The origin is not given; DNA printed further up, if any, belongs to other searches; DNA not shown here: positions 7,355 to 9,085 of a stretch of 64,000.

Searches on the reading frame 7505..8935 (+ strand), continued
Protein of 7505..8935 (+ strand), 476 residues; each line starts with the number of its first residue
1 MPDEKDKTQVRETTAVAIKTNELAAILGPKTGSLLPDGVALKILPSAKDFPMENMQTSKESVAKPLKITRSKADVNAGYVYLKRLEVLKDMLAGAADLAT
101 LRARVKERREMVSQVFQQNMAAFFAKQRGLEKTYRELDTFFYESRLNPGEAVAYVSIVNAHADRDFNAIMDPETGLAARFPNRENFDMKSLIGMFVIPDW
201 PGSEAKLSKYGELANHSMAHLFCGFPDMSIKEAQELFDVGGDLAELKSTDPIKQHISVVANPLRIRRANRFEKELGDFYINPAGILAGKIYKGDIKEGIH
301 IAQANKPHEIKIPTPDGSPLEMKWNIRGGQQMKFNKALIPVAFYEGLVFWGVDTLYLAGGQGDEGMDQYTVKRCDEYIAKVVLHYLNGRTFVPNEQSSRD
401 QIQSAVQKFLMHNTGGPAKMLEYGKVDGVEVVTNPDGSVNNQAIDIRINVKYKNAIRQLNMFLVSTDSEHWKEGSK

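Call 64: find_related_loci(query=L031:1-2481:+, collection=viral_contigs, flank=3000)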
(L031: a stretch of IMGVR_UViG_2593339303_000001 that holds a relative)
Query L031:1-2481:+ (826 aa) in viral_contigs; peptide patterns used: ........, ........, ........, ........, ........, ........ (x = any residue, [..] = any of these).
5 stretches matched a pattern; 3 encode a relative of the query (tblastn E <= 1e-3); 3 distinct loci.
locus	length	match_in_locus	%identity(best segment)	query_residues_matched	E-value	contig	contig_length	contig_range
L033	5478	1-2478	100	1-826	0e+0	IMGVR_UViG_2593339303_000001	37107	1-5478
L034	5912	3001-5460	48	8-824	0e+0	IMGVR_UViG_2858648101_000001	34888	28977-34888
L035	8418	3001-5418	41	9-824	0e+0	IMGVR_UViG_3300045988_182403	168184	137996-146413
